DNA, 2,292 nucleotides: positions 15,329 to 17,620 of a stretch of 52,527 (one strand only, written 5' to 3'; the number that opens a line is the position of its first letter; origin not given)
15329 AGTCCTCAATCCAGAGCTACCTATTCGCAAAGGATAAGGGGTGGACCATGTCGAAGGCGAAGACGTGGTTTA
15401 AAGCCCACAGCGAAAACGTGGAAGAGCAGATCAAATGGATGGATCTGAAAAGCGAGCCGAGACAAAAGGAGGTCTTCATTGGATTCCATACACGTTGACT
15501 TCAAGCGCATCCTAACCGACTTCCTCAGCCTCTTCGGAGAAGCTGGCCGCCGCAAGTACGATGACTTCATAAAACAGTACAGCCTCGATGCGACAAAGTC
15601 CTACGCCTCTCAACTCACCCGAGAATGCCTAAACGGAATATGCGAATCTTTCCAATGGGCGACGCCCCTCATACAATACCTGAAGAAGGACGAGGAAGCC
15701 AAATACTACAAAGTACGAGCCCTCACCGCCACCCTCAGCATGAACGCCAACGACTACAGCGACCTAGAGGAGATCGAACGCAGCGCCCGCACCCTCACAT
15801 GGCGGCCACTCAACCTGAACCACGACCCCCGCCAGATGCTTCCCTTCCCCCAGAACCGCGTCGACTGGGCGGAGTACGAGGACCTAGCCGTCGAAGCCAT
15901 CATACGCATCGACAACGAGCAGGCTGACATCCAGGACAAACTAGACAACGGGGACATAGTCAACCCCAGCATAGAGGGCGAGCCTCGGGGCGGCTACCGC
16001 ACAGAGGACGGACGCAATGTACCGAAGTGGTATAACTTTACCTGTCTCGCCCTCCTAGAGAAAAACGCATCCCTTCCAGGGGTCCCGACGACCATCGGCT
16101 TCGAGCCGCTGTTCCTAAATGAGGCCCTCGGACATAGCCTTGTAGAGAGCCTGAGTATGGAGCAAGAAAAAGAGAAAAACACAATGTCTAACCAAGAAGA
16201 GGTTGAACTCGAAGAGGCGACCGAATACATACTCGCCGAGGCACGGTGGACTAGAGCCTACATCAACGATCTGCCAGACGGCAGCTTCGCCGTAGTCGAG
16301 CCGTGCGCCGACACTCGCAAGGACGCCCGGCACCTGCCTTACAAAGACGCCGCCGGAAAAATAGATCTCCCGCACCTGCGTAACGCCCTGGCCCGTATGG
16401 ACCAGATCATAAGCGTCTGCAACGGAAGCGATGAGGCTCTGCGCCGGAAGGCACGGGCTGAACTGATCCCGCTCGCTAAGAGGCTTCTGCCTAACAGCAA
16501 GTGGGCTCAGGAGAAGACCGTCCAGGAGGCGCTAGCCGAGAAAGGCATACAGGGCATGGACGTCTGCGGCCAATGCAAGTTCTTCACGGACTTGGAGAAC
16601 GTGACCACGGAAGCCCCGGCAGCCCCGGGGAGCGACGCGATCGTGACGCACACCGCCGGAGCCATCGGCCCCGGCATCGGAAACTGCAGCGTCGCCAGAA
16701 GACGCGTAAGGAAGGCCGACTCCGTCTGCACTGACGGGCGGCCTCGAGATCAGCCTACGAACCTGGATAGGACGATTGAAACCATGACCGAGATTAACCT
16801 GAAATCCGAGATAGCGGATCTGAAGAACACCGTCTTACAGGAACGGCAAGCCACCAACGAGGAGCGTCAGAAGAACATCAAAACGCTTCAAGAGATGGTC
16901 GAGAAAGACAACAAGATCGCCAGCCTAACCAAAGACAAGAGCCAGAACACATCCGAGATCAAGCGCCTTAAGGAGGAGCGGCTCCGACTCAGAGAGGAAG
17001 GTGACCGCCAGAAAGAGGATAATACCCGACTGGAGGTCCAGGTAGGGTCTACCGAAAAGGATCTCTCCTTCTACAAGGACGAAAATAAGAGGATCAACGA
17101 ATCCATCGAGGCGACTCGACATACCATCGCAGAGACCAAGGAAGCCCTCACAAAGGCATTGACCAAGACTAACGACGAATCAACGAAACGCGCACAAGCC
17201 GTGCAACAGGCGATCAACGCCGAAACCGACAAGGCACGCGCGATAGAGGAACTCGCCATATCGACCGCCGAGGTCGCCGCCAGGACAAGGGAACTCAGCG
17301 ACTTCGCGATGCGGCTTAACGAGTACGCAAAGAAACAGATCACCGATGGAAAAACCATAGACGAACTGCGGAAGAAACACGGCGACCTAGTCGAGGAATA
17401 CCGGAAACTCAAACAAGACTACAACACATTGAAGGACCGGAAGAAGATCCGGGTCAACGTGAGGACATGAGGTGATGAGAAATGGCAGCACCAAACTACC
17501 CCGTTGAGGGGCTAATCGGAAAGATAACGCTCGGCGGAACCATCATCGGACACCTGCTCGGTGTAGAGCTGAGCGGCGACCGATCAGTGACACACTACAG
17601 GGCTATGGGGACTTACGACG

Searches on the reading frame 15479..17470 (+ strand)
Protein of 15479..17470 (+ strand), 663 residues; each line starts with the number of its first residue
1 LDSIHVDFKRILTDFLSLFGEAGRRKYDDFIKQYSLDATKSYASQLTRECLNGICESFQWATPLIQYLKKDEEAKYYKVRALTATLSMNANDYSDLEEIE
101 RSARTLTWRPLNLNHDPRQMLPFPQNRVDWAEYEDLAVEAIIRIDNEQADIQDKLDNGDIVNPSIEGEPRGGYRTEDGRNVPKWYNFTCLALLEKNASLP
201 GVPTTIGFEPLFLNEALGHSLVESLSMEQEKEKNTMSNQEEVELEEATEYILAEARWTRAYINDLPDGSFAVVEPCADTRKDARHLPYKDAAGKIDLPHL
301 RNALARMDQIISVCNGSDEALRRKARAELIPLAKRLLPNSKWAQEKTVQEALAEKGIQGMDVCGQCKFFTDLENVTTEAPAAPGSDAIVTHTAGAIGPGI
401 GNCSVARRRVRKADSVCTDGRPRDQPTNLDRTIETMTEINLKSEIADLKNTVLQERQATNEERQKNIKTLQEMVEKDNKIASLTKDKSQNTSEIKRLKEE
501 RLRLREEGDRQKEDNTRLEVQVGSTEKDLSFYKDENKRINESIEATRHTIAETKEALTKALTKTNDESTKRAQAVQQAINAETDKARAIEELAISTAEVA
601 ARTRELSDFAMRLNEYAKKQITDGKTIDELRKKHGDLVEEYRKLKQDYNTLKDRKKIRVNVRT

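Call 12: search_protein_families(library=pfam, proteins=[window:15479-17470:+], max_evalue=0.01)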
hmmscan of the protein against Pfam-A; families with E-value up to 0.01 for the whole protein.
window:15479-17470:+ (663 aa): 1 family
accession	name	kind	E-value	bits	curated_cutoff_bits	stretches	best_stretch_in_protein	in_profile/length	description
PF19220.6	Rod_CreS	-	0.0018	17.8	100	1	444-647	42-242/359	Crescentin, rod domain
